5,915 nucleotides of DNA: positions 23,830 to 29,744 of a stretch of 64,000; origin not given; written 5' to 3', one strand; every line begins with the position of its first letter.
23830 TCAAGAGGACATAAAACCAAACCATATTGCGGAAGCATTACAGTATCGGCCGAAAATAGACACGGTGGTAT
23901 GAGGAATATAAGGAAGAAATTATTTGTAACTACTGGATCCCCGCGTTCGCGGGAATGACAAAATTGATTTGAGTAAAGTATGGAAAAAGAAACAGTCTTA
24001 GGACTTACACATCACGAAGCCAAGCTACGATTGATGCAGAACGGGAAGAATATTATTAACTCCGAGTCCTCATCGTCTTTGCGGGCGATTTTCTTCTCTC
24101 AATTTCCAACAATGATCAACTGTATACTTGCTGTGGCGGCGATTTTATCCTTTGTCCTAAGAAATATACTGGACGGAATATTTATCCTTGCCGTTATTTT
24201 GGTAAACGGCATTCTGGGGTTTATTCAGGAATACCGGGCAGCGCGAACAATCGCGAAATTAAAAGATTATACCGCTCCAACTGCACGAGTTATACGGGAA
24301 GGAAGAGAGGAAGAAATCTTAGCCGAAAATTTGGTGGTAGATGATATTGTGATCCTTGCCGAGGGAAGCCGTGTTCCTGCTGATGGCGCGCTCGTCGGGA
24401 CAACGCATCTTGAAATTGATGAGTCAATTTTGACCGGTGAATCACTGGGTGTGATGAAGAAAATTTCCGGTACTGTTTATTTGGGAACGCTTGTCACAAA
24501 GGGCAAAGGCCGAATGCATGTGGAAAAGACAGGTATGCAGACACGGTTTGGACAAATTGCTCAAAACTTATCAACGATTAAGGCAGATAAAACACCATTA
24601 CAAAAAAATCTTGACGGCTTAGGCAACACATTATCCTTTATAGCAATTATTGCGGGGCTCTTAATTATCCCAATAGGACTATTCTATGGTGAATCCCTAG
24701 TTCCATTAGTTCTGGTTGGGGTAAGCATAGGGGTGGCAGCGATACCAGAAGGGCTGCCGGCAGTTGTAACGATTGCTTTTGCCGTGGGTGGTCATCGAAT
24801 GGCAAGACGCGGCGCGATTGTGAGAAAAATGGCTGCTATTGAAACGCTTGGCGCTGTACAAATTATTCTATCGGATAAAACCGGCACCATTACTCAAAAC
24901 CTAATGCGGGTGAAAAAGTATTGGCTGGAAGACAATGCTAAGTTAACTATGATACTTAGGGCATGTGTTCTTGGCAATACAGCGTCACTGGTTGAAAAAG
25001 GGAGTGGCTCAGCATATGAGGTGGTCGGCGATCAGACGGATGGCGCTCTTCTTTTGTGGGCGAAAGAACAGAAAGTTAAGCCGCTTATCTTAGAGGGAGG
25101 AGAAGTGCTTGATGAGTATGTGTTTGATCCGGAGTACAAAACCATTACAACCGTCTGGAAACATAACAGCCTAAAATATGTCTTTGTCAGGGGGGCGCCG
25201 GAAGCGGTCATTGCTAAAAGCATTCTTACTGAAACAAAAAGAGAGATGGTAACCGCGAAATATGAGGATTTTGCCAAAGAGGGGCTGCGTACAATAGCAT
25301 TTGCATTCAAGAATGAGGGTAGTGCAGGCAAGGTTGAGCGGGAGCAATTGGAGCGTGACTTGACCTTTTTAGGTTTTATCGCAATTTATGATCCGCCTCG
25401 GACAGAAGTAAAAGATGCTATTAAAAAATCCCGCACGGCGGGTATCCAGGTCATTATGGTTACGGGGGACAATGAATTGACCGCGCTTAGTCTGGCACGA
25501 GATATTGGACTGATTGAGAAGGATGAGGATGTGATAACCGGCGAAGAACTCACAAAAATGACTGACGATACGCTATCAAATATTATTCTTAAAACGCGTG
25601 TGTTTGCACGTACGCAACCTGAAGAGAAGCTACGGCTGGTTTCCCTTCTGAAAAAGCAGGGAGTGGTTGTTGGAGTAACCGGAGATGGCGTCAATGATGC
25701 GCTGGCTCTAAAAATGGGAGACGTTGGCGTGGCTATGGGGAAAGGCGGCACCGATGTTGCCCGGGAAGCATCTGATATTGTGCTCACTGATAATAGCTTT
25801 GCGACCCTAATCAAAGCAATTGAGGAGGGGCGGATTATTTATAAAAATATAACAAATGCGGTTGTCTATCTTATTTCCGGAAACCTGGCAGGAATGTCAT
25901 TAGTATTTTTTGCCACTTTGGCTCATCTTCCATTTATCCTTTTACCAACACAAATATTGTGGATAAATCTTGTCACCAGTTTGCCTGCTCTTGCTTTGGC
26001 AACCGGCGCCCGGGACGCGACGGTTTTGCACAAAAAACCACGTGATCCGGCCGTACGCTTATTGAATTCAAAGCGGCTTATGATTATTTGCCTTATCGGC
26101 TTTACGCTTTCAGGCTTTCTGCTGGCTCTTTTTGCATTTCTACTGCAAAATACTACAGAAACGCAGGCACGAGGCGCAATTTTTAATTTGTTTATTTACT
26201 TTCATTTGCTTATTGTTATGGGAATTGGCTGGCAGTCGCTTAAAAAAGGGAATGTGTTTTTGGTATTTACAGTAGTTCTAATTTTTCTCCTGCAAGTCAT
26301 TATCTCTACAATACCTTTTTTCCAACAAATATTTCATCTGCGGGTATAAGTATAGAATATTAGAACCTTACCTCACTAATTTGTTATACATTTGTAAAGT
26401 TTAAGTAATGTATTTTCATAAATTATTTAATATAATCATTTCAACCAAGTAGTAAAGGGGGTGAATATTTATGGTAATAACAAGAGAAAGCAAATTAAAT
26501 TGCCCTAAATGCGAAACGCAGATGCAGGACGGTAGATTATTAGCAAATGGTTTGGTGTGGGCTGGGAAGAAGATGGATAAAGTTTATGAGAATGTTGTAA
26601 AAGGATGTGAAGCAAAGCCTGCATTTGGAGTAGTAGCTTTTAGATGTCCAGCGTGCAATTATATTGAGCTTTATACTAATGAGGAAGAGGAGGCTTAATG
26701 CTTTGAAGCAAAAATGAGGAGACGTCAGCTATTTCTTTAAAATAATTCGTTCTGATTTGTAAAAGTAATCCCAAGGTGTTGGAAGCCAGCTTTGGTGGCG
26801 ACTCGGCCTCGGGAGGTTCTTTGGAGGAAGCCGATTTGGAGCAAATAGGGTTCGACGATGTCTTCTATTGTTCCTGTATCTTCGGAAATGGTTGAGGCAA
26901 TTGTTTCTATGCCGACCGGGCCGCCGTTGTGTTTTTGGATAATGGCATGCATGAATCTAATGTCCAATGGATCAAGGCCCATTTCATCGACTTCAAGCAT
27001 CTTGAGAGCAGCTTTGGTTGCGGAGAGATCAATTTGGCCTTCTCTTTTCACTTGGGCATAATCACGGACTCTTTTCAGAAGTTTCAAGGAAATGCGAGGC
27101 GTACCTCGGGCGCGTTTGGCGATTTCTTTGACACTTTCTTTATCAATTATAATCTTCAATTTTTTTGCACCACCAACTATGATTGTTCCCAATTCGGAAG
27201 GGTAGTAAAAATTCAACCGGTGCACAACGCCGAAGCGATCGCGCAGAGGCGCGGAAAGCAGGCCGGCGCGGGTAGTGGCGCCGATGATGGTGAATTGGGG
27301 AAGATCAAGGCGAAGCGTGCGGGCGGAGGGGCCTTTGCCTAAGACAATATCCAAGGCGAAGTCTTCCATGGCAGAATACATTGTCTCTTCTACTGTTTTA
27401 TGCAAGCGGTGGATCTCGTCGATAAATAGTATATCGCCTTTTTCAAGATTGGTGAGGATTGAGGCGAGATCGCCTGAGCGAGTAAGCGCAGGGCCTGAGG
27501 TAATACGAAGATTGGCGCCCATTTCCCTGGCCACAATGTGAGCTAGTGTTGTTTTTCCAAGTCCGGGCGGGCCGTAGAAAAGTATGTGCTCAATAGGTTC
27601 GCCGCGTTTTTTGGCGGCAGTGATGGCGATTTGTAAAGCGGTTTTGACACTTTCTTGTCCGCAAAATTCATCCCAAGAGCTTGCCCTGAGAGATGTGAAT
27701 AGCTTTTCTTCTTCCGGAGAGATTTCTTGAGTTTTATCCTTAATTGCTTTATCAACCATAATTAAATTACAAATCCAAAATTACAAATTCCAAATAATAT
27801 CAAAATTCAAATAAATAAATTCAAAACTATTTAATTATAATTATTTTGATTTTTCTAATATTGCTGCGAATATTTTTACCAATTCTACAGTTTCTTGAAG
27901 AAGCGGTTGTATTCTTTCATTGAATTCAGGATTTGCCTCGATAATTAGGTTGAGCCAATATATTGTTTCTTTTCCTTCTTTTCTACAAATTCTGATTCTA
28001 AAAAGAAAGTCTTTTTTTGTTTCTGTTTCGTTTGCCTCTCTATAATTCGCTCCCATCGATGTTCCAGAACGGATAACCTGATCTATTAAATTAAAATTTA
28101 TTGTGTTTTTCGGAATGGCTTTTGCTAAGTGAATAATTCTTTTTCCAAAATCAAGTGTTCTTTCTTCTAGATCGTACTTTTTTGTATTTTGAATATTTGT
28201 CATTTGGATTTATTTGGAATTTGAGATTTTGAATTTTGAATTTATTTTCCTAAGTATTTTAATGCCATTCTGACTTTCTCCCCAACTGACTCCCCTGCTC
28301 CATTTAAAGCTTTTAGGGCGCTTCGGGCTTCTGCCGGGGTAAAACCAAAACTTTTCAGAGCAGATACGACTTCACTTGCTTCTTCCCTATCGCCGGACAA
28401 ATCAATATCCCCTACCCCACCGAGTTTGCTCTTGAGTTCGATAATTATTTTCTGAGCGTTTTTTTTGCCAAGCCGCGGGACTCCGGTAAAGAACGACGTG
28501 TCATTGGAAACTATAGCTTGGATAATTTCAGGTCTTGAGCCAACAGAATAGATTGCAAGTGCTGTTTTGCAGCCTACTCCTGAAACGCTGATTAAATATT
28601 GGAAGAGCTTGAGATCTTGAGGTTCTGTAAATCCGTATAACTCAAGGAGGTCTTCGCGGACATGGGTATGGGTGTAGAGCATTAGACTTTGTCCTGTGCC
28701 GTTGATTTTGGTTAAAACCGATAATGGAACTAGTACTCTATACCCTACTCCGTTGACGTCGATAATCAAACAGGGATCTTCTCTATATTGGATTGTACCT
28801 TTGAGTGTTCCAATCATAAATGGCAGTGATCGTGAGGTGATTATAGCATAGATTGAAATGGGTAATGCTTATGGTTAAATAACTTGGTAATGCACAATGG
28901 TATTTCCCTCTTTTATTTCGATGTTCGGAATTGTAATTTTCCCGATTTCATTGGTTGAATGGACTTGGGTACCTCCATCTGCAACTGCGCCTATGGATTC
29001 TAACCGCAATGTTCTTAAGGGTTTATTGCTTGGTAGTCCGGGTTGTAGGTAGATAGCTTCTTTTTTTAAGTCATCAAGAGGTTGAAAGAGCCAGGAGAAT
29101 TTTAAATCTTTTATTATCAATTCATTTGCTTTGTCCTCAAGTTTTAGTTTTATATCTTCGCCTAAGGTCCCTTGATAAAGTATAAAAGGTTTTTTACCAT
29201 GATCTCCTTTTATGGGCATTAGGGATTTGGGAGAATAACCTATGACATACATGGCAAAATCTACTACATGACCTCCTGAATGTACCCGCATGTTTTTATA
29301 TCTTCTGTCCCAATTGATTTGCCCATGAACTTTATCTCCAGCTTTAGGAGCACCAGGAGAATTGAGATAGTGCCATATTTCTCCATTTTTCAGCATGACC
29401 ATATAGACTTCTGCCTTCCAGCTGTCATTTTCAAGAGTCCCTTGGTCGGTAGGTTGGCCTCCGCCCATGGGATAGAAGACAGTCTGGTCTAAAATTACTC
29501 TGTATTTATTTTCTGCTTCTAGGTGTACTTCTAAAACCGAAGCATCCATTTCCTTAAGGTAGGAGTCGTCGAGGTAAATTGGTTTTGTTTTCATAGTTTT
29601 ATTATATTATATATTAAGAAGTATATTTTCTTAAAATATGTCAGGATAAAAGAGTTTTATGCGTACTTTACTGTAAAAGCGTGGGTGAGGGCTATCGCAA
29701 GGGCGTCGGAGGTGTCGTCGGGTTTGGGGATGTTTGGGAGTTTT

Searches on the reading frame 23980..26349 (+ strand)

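Call 36: search_protein_families(library=pfam, proteins=[window:23980-26349:+], max_evalue=0.001)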
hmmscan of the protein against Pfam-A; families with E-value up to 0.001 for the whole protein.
window:23980-26349:+ (789 aa): 5 families
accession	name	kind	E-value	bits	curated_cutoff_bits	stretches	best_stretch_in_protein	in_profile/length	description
PF00122.25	E1-E2_ATPase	-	1.4e-51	175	28.1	1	97-277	2-181/181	E1-E2 ATPase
PF00689.26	Cation_ATPase_C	-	8.2e-23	81.5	27.3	1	651-787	1-147/175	Cation transporting ATPase, C-terminus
PF00702.32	Hydrolase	-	7e-14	53.1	26.4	1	294-578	2-188/191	haloacid dehalogenase-like hydrolase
PF00690.31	Cation_ATPase_N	-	8.5e-09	35.4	20.4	1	8-57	20-69/69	Cation transporter/ATPase, N-terminus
PF13246.12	Cation_ATPase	-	2.8e-07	30.9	21.7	1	331-413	2-87/91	Cation transport ATPase (P-type)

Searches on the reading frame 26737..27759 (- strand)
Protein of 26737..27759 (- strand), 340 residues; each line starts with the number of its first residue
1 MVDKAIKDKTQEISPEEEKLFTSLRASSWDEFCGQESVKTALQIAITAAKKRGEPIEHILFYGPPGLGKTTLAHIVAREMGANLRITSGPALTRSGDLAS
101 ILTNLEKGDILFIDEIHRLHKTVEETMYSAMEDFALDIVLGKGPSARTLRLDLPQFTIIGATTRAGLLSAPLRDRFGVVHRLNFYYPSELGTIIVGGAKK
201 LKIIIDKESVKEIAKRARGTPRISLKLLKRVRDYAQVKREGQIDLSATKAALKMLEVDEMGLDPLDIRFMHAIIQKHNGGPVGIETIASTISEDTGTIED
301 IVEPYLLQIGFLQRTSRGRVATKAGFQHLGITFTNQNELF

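Call 36: search_protein_families(library=pfam, proteins=[window:26737-27759:-], max_evalue=0.001)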
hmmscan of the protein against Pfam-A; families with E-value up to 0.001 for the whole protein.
window:26737-27759:- (340 aa): 12 families
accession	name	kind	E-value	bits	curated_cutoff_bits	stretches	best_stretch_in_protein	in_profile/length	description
PF05496.18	RuvB_N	-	1.8e-76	255.7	27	1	24-182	1-159/159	Holliday junction DNA helicase RuvB P-loop domain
PF17864.7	AAA_lid_4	-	8.6e-26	89.9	27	1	185-258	1-74/74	RuvB AAA lid domain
PF05491.19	RuvB_C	-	6e-25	87.4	24.7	1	259-329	1-71/72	RuvB C-terminal winged helix domain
PF00004.35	AAA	-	6.8e-23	82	21.2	1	59-179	1-126/131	ATPase family associated with various cellular activities (AAA)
PF07728.20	AAA_5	-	1.3e-10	41.9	22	1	58-176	1-139/139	AAA domain (dynein-related subfamily)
PF01078.27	Mg_chelatase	-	7.5e-07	29.2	20.3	1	31-76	4-42/207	Magnesium chelatase, subunit ChlI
PF00308.24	Bac_DnaA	-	3.9e-05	24.3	23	0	29-81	7-59/162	Bacterial DnaA ATPAse domain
PF00493.29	MCM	-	5.3e-05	22.9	23.3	0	16-137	10-151/224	MCM P-loop domain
PF13191.12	AAA_16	-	0.00015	22.7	32.6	0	32-83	2-51/167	AAA ATPase domain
PF00910.28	RNA_helicase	-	0.00032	21.6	21.5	1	59-128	1-65/105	RNA helicase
PF05673.19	DUF815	-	0.00057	19.5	23.8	0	26-116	24-116/249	Protein of unknown function (DUF815)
PF13401.12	AAA_22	-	0.00059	20.6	27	0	58-80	7-29/130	AAA domain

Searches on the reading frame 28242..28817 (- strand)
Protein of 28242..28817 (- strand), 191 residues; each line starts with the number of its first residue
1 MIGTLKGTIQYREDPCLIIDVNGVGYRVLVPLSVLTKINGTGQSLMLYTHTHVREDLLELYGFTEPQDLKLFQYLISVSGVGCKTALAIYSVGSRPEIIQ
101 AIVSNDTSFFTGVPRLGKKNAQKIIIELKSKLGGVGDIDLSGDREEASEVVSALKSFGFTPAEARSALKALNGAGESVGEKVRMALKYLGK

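Call 36: search_protein_families(library=pfam, proteins=[window:28242-28817:-], max_evalue=0.001)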
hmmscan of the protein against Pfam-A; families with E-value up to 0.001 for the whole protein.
window:28242-28817:- (191 aa): 3 families
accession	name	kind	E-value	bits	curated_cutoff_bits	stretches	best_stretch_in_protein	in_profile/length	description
PF01330.27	RuvA_N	-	1.5e-20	73.4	23.6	1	1-62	1-61/61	RuvA N terminal domain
PF14520.12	HHH_5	-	2.2e-15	57.3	27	1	72-129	1-56/57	Helix-hairpin-helix domain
PF07499.19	RuvA_C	-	6.4e-08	33.4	24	1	147-189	3-46/47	RuvA, C-terminal domain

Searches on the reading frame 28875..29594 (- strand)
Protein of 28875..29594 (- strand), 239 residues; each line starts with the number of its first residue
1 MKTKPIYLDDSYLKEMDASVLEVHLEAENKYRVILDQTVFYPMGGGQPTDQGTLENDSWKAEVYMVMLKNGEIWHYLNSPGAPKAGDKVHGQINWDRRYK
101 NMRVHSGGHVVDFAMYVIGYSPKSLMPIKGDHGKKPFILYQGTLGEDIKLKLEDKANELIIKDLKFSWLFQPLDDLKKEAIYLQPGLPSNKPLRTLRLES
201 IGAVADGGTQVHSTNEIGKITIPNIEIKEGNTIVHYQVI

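Call 67: search_protein_families(library=pfam, proteins=[window:28875-29594:-], max_evalue=0.00001)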
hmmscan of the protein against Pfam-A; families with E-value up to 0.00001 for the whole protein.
window:28875-29594:- (239 aa): 1 family
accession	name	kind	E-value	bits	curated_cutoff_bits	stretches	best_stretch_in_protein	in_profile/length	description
PF01411.24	tRNA-synt_2c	-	2.9e-13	49.6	30.3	1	21-97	475-552/552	tRNA synthetases class II (A)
